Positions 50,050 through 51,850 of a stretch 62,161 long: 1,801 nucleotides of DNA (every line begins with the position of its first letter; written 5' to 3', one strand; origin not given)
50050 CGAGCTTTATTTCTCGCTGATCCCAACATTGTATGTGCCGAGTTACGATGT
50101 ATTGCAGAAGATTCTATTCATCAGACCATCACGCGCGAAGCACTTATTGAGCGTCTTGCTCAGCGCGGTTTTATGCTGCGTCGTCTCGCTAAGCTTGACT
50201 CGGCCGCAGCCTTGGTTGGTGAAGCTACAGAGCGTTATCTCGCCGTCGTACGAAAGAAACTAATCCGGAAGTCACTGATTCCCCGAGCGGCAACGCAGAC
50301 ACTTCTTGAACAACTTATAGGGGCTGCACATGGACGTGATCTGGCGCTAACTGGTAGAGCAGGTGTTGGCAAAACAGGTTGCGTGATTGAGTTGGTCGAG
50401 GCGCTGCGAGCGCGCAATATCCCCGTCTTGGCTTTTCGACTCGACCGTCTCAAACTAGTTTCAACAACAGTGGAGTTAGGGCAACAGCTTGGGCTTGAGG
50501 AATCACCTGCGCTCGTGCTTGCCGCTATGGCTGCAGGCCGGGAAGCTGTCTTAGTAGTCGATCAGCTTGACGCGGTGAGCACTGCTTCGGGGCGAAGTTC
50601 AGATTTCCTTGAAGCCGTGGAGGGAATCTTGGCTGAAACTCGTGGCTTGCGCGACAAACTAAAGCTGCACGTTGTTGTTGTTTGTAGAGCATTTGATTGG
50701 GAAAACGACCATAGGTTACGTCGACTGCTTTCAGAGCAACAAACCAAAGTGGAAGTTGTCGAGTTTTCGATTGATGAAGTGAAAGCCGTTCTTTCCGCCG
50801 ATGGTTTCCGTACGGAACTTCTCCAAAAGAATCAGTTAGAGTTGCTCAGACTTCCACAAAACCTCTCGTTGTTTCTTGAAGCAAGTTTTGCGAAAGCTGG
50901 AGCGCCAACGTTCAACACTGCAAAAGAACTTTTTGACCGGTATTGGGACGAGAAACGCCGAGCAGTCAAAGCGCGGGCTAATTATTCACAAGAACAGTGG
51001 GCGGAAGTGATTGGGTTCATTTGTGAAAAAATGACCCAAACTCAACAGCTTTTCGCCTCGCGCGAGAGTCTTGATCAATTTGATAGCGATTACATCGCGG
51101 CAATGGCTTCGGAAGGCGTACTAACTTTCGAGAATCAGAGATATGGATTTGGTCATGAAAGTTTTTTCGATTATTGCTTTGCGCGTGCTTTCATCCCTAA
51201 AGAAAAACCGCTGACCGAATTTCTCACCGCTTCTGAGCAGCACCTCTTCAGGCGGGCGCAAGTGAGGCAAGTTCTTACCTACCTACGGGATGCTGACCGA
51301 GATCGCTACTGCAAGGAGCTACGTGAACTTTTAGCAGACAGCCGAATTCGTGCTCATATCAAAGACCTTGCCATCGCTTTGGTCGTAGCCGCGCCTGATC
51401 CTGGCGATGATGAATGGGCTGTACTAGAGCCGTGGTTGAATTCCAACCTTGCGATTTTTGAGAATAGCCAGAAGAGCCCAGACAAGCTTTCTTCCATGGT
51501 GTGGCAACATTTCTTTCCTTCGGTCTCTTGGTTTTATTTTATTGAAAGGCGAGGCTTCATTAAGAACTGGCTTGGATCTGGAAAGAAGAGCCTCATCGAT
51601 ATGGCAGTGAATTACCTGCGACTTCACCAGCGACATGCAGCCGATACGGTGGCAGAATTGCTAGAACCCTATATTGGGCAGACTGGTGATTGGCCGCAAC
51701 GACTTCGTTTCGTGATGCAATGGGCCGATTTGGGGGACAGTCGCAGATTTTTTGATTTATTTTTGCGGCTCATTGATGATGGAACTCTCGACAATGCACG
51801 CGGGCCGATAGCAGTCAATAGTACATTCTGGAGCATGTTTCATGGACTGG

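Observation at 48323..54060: Candidate antiviral system: HEPN-motif protein translationally coupled to a nuclease-STAND NTPase-HEAT repeat giant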

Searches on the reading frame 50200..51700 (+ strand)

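Call 32: search_protein_families(library=padloc, proteins=[window:50200-51700:+], max_evalue=10)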
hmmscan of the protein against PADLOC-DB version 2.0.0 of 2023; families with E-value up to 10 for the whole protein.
window:50200-51700:+ (500 aa): 4 families
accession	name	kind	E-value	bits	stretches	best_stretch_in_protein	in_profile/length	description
PDLC04702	PDC-M54A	-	2.3e-19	66.5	1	38-381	310-664/1621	-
PDLC04700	PDC-M54A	-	2.7e-16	55.8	1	39-370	311-664/1657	-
PDLC04140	mad8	-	0.0036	14.9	1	45-210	27-148/314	mads_8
PDLC04518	PDC-M21C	-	0.023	11.9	1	171-218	152-201/243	-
